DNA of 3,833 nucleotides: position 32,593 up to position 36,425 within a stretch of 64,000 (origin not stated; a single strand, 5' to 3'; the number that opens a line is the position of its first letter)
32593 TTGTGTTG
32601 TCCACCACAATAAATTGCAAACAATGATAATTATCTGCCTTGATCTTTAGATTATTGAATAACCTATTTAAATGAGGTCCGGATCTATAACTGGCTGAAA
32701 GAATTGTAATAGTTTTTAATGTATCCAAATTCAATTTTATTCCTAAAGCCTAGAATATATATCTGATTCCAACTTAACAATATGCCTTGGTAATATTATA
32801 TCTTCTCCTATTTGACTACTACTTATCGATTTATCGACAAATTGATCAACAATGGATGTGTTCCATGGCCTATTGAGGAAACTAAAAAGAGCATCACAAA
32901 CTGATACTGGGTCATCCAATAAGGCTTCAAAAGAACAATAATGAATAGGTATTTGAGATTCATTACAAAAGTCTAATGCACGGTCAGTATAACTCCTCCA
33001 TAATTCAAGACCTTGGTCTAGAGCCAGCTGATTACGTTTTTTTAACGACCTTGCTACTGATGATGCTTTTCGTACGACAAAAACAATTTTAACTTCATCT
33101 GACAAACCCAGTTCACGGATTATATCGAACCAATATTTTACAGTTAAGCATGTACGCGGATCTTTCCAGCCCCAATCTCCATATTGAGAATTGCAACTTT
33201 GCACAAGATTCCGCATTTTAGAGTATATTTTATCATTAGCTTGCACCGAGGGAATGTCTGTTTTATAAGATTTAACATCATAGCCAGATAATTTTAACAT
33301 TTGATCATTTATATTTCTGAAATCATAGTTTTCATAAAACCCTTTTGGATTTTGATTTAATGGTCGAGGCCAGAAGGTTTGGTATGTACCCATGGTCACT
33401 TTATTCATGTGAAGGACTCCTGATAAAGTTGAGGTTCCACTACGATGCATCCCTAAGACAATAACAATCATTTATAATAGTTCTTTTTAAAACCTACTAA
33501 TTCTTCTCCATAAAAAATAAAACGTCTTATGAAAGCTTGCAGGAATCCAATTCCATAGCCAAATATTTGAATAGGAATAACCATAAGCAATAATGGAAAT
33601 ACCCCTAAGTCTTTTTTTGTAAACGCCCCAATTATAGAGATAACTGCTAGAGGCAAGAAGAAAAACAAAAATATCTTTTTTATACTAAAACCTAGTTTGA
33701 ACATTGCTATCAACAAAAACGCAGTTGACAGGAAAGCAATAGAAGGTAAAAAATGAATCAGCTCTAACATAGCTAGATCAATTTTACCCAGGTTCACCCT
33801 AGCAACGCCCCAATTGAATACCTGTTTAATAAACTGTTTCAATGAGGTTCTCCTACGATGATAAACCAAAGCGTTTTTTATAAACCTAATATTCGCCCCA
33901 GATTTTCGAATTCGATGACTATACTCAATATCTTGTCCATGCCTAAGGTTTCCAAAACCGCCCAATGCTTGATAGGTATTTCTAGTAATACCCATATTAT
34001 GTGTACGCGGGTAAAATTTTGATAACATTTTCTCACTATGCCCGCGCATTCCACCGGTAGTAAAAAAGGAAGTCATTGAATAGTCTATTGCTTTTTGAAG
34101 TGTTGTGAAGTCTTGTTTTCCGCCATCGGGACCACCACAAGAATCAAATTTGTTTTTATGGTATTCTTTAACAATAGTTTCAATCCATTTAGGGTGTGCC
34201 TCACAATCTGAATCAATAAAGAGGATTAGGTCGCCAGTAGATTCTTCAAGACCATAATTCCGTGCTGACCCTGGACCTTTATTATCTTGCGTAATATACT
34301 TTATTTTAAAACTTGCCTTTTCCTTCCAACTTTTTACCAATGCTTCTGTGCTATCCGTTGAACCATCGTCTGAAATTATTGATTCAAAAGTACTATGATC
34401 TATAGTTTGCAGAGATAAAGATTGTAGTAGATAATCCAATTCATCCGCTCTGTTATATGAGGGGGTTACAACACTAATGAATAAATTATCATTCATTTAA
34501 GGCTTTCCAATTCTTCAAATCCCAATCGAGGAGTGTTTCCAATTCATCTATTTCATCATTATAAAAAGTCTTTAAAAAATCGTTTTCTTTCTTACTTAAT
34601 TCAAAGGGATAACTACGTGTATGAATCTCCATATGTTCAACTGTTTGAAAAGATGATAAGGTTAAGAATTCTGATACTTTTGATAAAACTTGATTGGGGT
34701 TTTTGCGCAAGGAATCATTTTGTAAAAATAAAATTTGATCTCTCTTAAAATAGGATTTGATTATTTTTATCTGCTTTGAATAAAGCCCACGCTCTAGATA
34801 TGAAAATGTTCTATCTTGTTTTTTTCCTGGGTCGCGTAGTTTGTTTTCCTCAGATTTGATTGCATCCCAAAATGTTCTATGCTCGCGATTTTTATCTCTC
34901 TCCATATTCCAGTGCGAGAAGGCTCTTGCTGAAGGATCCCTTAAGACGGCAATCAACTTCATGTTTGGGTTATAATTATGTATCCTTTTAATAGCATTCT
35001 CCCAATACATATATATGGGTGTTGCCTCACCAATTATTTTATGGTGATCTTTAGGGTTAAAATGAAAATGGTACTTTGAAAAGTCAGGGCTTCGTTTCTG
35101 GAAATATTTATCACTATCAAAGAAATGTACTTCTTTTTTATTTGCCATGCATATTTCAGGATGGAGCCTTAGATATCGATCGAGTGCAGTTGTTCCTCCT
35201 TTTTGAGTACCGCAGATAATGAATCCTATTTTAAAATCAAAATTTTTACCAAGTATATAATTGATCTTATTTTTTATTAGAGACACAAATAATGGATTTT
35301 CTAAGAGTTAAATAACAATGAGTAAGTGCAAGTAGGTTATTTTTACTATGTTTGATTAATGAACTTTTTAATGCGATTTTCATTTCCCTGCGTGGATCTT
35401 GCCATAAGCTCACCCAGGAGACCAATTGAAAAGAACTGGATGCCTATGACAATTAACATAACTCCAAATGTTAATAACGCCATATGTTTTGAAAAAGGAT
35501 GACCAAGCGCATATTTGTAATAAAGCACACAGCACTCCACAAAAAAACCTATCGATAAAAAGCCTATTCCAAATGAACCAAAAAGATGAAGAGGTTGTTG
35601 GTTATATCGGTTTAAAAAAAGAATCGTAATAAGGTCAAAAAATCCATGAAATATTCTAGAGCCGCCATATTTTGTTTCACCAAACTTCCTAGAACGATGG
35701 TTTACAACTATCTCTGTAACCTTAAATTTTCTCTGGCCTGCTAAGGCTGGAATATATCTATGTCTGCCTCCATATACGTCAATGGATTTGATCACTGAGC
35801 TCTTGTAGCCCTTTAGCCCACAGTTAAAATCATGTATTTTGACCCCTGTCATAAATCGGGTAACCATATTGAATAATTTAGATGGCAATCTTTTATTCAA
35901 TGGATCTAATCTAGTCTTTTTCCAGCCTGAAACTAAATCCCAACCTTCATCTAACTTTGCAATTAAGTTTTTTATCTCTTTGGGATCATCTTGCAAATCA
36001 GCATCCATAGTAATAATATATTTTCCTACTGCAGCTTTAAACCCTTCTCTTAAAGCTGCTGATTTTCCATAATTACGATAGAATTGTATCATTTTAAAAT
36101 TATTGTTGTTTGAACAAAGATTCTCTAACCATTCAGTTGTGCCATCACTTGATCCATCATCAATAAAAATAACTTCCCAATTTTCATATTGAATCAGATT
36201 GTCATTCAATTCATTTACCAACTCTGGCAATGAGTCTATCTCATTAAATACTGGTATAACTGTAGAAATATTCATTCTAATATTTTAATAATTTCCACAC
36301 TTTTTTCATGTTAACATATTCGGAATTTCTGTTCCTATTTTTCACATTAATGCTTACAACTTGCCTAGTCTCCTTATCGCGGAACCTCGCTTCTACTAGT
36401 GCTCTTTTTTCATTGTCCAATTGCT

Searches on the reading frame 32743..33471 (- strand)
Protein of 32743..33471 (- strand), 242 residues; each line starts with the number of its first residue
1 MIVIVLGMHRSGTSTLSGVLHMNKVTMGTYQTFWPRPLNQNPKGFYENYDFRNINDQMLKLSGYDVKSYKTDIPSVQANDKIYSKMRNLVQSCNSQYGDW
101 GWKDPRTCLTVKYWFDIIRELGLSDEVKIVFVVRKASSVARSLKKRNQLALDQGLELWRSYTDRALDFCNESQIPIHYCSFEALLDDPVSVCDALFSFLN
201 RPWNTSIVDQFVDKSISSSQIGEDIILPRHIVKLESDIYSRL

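Call 65: search_protein_families(library=pfam, proteins=[window:32743-33471:-], max_evalue=0.0001)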
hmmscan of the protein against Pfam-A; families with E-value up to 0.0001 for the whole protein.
window:32743-33471:- (242 aa): 1 family
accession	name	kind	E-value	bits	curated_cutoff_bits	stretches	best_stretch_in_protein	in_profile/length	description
PF13469.12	Sulfotransfer_3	-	2.3e-08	35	27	1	3-204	2-215/216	Sulfotransferase family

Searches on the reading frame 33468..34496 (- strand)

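Call 65: search_protein_families(library=pfam, proteins=[window:33468-34496:-], max_evalue=0.0001)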
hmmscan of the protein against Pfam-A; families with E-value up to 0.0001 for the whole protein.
window:33468-34496:- (342 aa): 4 families
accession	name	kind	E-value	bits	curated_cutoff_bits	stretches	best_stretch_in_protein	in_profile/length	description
PF00535.33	Glycos_transf_2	-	1.9e-33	116.2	23.3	1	8-159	1-144/168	Glycosyl transferase family 2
PF13641.12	Glyco_tranf_2_3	-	3.4e-14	53.8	27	1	7-230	3-228/230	Glycosyltransferase like family 2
PF10111.15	Glyco_tranf_2_2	-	1.9e-11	44.4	27.3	1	8-110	1-104/276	Glycosyltransferase like family 2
PF13632.12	Glyco_trans_2_3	-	1.3e-09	38.6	27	1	91-284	2-191/198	Glycosyl transferase family group 2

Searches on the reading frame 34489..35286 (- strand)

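Call 65: search_protein_families(library=pfam, proteins=[window:34489-35286:-], max_evalue=0.0001)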
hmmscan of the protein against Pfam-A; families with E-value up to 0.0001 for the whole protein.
window:34489-35286:- (265 aa): 2 families
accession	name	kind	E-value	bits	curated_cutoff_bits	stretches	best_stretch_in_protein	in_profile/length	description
PF00685.33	Sulfotransfer_1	-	5.2e-16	59.2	22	1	22-229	4-198/255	Sulfotransferase domain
PF13469.12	Sulfotransfer_3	-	7.4e-09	36.6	27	0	82-211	101-213/216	Sulfotransferase family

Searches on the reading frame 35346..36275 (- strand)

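Call 65: search_protein_families(library=pfam, proteins=[window:35346-36275:-], max_evalue=0.0001)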
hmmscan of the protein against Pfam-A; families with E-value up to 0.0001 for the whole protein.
window:35346-36275:- (309 aa): 2 families
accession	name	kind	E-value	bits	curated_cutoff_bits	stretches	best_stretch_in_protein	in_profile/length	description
PF00535.33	Glycos_transf_2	-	1.2e-34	120.1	23.3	1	4-164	1-166/168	Glycosyl transferase family 2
PF10111.15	Glyco_tranf_2_2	-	3.9e-07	30.3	27.3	1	5-94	2-92/276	Glycosyltransferase like family 2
